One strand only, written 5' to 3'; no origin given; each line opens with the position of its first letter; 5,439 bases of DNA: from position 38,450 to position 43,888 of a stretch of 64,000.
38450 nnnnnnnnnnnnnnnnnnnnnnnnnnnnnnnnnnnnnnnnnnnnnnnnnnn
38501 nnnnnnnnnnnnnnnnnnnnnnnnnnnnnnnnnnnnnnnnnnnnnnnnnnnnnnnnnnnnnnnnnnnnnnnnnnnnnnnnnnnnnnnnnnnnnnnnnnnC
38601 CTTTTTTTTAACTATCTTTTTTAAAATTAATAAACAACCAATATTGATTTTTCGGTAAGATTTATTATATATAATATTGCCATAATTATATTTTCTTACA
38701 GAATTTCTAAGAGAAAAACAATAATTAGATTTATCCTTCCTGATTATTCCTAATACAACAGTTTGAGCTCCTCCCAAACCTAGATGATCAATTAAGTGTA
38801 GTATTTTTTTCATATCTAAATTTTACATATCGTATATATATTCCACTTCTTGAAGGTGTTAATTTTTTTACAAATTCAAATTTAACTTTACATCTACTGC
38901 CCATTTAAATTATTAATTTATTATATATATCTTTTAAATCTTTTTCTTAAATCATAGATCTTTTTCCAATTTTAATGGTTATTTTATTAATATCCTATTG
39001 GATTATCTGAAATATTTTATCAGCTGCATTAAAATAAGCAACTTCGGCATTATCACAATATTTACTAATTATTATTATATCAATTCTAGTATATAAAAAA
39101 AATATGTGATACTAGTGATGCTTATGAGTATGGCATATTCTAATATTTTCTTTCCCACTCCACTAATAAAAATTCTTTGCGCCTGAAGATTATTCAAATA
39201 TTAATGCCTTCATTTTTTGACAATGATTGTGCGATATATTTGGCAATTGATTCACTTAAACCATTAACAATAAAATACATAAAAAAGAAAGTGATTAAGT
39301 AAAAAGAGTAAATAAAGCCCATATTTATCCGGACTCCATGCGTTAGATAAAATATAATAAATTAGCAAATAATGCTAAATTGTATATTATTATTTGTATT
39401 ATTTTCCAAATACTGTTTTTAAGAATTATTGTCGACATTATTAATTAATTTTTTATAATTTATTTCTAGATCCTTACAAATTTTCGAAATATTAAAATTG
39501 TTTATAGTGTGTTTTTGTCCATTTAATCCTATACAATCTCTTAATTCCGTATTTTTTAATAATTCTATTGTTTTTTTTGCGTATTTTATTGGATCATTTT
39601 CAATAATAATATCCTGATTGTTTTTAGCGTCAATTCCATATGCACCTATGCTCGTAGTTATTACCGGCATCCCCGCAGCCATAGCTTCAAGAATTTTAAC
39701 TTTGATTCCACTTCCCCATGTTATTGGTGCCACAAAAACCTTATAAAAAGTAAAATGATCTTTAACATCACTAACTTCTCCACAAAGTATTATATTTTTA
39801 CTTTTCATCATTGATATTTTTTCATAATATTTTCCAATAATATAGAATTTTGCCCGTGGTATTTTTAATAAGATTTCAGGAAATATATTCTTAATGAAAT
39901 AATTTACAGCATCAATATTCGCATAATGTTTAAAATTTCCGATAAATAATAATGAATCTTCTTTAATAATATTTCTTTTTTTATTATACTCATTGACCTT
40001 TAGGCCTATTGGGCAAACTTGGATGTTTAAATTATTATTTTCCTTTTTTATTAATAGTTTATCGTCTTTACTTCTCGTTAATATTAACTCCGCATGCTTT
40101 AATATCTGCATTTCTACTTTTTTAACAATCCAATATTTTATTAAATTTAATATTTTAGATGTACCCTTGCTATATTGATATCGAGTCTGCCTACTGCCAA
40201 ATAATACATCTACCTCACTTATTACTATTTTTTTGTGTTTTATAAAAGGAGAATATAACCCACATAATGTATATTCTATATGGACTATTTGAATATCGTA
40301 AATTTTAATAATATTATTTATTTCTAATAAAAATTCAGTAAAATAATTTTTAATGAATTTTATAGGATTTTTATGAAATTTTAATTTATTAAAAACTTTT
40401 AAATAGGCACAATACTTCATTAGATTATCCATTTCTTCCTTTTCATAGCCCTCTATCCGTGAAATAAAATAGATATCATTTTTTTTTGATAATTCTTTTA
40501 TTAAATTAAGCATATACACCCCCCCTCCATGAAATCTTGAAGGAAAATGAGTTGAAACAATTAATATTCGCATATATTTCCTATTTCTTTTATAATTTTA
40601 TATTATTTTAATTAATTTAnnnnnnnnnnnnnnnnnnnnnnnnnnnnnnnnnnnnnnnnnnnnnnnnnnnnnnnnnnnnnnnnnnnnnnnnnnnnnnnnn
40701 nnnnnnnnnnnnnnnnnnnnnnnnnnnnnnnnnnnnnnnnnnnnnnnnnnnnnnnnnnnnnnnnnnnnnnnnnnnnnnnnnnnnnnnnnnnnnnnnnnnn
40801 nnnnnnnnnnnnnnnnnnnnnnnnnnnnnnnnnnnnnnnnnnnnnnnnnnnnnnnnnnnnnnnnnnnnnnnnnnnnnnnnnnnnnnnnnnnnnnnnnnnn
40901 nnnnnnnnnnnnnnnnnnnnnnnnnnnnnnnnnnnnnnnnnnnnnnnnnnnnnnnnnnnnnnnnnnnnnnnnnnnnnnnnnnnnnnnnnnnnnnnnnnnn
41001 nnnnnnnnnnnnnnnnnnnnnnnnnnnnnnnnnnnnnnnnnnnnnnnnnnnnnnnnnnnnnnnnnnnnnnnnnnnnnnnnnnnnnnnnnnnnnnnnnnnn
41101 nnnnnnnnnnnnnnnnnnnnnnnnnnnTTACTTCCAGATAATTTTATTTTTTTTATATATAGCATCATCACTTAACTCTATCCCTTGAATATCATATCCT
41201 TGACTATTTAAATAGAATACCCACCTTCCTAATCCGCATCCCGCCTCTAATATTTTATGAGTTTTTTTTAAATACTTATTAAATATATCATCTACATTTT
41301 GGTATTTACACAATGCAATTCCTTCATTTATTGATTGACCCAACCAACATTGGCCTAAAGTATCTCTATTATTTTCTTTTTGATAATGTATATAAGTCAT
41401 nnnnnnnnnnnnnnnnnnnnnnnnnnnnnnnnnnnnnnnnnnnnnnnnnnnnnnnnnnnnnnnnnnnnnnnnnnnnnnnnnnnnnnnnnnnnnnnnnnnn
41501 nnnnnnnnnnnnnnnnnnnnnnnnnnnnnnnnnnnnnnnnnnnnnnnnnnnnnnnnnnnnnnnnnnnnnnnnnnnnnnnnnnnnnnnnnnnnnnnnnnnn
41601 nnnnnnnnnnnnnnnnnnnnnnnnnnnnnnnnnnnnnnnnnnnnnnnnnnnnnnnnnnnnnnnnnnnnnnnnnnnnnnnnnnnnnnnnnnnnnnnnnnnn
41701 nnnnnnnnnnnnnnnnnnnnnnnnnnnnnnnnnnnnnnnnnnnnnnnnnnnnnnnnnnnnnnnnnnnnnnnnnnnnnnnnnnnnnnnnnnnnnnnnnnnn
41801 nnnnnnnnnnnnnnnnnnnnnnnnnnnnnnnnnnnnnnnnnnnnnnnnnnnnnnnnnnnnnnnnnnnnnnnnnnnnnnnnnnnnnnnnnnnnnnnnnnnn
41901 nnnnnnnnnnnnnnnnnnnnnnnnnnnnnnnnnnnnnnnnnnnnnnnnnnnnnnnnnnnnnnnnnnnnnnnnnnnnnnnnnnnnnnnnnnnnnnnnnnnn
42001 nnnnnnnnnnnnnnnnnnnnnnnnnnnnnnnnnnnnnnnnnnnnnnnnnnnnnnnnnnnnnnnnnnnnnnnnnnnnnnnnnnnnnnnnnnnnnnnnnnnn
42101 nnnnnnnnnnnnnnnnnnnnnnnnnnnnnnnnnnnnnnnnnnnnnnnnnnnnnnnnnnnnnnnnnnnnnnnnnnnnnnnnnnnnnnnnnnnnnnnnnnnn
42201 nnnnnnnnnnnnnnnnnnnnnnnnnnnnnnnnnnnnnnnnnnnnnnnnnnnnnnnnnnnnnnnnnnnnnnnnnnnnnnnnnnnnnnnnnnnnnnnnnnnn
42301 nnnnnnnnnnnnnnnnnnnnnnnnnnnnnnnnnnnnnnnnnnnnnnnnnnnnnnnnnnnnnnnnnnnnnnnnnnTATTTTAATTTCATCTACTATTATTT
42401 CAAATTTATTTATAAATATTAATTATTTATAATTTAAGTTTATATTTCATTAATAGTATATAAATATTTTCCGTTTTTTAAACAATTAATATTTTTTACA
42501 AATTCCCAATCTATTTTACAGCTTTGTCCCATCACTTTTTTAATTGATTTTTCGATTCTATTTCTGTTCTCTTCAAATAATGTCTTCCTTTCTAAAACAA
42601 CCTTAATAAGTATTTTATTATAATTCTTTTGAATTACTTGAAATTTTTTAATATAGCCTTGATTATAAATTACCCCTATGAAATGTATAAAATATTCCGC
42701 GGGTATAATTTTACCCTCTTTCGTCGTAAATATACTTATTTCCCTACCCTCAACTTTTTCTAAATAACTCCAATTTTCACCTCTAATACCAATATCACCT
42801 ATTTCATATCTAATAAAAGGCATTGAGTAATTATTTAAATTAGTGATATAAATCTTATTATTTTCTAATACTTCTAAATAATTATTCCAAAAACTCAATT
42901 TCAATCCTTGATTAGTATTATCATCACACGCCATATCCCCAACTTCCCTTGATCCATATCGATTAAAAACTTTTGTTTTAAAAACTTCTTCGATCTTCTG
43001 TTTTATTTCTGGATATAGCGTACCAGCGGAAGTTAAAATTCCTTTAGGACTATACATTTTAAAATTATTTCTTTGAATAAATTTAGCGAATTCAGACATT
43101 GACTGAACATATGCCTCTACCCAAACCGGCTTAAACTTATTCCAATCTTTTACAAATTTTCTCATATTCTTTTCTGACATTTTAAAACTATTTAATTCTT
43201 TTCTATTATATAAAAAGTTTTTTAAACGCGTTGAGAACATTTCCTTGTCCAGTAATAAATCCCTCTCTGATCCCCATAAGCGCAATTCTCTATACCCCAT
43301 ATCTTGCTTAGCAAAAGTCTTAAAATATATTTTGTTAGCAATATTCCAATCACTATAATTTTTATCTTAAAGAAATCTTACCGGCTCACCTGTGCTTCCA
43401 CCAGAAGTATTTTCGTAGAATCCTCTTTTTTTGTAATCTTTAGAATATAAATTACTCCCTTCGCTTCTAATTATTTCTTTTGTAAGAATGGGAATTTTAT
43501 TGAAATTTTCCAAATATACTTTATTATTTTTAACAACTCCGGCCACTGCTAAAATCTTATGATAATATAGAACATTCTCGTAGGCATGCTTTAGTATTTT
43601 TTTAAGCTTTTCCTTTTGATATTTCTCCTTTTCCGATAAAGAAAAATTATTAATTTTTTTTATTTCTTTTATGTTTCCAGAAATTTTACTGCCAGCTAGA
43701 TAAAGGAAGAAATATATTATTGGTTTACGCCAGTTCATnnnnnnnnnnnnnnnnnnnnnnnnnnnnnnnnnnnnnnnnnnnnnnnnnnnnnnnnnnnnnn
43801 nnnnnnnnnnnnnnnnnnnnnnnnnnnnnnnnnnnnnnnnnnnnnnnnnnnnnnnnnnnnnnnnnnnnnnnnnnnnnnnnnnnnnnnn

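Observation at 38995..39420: Fossil of a duplicated Wzx flippase gene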

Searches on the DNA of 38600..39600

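Call 48: search_rna_families(source=window, start=38600, end=39600, threshold=evalue, max_evalue=1)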
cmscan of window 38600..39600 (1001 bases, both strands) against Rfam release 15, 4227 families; matches with E-value up to 1: 0.
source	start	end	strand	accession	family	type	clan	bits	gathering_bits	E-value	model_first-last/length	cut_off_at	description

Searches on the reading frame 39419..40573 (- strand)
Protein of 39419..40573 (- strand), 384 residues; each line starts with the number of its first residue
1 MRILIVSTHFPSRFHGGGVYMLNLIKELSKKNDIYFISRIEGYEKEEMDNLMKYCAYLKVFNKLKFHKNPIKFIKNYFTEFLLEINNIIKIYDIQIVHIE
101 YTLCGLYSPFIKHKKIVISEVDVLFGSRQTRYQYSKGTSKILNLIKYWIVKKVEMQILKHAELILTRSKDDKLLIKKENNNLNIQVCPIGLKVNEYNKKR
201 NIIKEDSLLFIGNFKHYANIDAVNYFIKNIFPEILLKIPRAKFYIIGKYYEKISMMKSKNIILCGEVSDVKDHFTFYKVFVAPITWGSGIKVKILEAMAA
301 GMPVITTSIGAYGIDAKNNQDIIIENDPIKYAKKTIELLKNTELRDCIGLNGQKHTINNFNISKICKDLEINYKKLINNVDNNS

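Call 7: search_protein_families(library=pfam, proteins=[window:39419-40573:-], max_evalue=0.001)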
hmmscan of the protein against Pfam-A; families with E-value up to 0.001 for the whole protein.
window:39419-40573:- (384 aa): 3 families
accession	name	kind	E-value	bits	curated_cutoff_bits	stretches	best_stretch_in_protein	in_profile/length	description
PF13692.12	Glyco_trans_1_4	-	2.4e-25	89.9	27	1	207-341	3-142/142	Glycosyl transferases group 1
PF00534.26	Glycos_transf_1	-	5.3e-13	49.3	26.4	1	198-354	7-171/172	Glycosyl transferases group 1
PF13524.12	Glyco_trans_1_2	-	0.00012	22.5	25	1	239-367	13-140/144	Glycosyl transferase-like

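Call 12: find_encoding_contigs(protein=window:39419-40573:-, flank=10000, max_places=10)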
Protein window:39419-40573:- (384 aa): 1 contig read that carries it; 1 place shown.
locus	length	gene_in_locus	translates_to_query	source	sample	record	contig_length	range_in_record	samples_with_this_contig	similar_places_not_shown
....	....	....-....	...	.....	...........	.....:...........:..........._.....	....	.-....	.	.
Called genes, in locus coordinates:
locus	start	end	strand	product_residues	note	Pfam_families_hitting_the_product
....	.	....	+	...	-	?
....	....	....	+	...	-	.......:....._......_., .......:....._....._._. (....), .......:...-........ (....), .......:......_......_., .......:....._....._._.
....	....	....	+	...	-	-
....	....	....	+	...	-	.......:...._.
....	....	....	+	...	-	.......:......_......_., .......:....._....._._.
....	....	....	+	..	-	-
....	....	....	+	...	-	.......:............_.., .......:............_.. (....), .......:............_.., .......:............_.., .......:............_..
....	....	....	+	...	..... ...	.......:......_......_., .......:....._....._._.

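Call 29: find_homologous_proteins(query=window:39419-40573:-, max_evalue=1e-10)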
Query window:39419-40573:- (384 aa): 65 proteins with E <= 1e-10 among 7056 candidates.
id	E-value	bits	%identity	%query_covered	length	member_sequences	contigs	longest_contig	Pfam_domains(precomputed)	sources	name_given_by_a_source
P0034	6.9e-249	843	100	100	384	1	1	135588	PF00534.27,PF13692.13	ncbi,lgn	-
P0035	1.5e-63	234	35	98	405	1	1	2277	PF00534.27,PF13524.13,PF13439.13,PF13692.13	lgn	-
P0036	4.1e-60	222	32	98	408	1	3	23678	PF00534.27,PF13579.13,PF13524.13,PF13439.13,PF13692.13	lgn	-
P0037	3.4e-41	160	29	96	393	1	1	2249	PF00534.27,PF13579.13,PF13524.13,PF13439.13,PF13692.13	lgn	-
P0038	6.1e-36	143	32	96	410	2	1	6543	PF00534.27,PF13524.13,PF13692.13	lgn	-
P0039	7.0e-34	136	28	98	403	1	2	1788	PF00534.27,PF13439.13,PF13692.13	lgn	-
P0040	9.4e-32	129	29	96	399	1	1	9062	PF00534.27,PF13579.13,PF13524.13,PF13439.13,PF13692.13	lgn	-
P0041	4.0e-31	127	28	98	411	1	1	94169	PF00534.27,PF13524.13,PF13692.13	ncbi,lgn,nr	ncbi:TIGR03087 family PEP-CTERM/XrtA system glycosyltransferase [Candidatus Poribacteria bacterium]|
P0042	7.0e-31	126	39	56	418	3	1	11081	PF00534.27,PF13524.13,PF13692.13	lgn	-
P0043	1.2e-30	125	29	97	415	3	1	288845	PF00534.27,PF13524.13,PF13439.13,PF13692.13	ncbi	-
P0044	8.2e-30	123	32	69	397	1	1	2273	PF00534.27,PF13692.13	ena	-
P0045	1.4e-29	122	31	90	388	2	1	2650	PF00534.27,PF13439.13,PF13692.13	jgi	jgi:glycosyltransferase involved in cell wall biosynthesis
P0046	3.4e-28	117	26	96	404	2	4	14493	PF00534.27,PF13524.13,PF13692.13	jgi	jgi:glycosyltransferase involved in cell wall biosynthesis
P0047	1.2e-27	115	29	78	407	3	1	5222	PF00534.27,PF13692.13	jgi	jgi:polysaccharide biosynthesis protein PslH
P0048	4.0e-26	110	26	99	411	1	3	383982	PF00534.27,PF13524.13,PF13439.13,PF13692.13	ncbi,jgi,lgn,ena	-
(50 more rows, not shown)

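Call 58: find_encoding_contigs(protein=P0036, flank=6000, max_places=3)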
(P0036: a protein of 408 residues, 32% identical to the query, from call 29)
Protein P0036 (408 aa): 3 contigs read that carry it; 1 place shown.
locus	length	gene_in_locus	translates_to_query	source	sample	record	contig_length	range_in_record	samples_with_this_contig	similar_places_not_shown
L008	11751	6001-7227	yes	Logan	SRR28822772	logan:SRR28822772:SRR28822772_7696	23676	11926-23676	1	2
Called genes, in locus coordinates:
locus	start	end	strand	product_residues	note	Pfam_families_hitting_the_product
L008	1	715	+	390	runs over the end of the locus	PF13439:Glyco_transf_4, PF13579:Glyco_trans_4_4 (weak), PF00534:Glycos_transf_1, PF13692:Glyco_trans_1_4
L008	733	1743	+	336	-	PF13641:Glyco_tranf_2_3, PF00535:Glycos_transf_2, PF13632:Glyco_trans_2_3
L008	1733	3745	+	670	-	PF13231:PMT_2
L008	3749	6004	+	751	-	PF01943:Polysacc_synt, PF13440:Polysacc_synt_3, PF13489:Methyltransf_23, PF08241:Methyltransf_11, PF08242:Methyltransf_12 (weak), PF13649:Methyltransf_25 (weak)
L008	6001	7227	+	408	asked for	PF13439:Glyco_transf_4, PF13579:Glyco_trans_4_4 (weak), PF00534:Glycos_transf_1, PF13692:Glyco_trans_1_4, PF13524:Glyco_trans_1_2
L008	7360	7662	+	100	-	-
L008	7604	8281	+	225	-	-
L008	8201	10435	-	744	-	PF02743:dCache_1, PF22309:HK-GC-Chemotax_sensor, PF00672:HAMP, PF01590:GAF, PF13185:GAF_2, PF13492:GAF_3, PF07730:HisKA_3, PF02518:HATPase_c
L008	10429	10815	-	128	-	-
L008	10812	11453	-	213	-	PF00072:Response_reg, PF00196:GerE, PF04545:Sigma70_r4 (weak), PF08281:Sigma70_r4_2 (weak)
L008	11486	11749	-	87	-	?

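Call 59: find_encoding_contigs(protein=P0035, flank=3000, max_places=2)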
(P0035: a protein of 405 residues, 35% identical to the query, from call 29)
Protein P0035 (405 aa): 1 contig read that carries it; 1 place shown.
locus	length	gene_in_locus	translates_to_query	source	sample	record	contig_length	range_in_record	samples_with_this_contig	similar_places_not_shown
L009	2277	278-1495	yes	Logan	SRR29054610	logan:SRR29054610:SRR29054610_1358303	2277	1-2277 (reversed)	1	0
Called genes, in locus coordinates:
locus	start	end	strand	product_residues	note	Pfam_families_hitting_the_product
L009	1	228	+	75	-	?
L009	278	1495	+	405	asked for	PF13439:Glyco_transf_4, PF00534:Glycos_transf_1, PF13692:Glyco_trans_1_4, PF13524:Glyco_trans_1_2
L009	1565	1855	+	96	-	-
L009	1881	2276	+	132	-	?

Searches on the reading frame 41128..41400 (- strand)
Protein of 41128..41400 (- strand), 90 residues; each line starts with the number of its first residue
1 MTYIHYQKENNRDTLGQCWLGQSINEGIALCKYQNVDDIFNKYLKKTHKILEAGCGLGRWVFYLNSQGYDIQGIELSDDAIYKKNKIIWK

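Call 7: search_protein_families(library=pfam, proteins=[window:41128-41400:-], max_evalue=0.001)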
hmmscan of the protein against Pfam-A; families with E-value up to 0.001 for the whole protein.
window:41128-41400:- (90 aa): 5 families
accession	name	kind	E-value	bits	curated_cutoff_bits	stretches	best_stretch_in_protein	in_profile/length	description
PF13489.12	Methyltransf_23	-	2.9e-05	24.3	27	1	36-84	13-60/164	Methyltransferase domain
PF03848.20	TehB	-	5e-05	23.2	20.4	1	46-87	30-71/193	Tellurite resistance protein TehB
PF07942.18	CARME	-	0.00023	21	27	1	45-77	56-88/268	Carnosine N-methyltransferase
PF05724.17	TPMT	-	0.00055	20.1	26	1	40-83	26-74/218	Thiopurine S-methyltransferase (TPMT)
PF13649.12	Methyltransf_25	-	0.00082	20.5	27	0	50-82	1-35/97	Methyltransferase domain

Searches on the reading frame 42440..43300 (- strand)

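Call 7: search_protein_families(library=pfam, proteins=[window:42440-43300:-], max_evalue=0.001)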
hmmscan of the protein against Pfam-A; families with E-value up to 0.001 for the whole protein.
window:42440-43300:- (286 aa): 0 families

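Call 46: search_protein_families(library=ncbifam, proteins=[window:42440-43300:-], max_evalue=0.01)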
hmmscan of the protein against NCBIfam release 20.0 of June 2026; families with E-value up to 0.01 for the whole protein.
window:42440-43300:- (286 aa): 4 families
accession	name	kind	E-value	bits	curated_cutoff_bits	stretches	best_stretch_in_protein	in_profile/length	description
NF045666.1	DVU1553_fam_AMP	equivalog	4.4e-11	42.4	300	1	43-171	168-308/331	DVU_1553 family AMP-dependent CoA ligase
TIGR02304.1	aden_form_hyp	equivalog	9.5e-10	38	251.9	1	44-274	174-415/430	F390 synthetase-related protein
NF053551.1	FlxY_rubin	equivalog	0.0008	18.2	520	1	99-273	218-407/424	flexirubin biosynthesis putative acyl-CoA ligase FlxY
NF041217.1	BagE_FevW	exception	0.0019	17.2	800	1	99-169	208-287/424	bagremycin/ferroverdin synthetase BagE/FevW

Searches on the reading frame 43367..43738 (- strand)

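Call 8: search_protein_families(library=pfam, proteins=[window:43367-43738:-], max_evalue=0.001)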
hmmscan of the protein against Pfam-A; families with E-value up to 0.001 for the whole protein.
window:43367-43738:- (123 aa): 0 families

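Call 46: search_protein_families(library=ncbifam, proteins=[window:43367-43738:-], max_evalue=0.01)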
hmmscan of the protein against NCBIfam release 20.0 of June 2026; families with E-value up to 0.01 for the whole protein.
window:43367-43738:- (123 aa): 4 families
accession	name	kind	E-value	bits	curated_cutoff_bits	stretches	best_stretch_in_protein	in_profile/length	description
NF041878.1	paak_haloarch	equivalog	2.2e-08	33.1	700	1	28-119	4-95/427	phenylacetate--CoA ligase PaaK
TIGR02155.1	PA_CoA_ligase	equivalog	5e-08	31.9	646.3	1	32-119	3-90/422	phenylacetate--CoA ligase PaaK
NF053551.1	FlxY_rubin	equivalog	6.6e-08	31.7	520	1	32-122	4-93/424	flexirubin biosynthesis putative acyl-CoA ligase FlxY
NF045666.1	DVU1553_fam_AMP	equivalog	4e-07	29.4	300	1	30-121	16-106/331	DVU_1553 family AMP-dependent CoA ligase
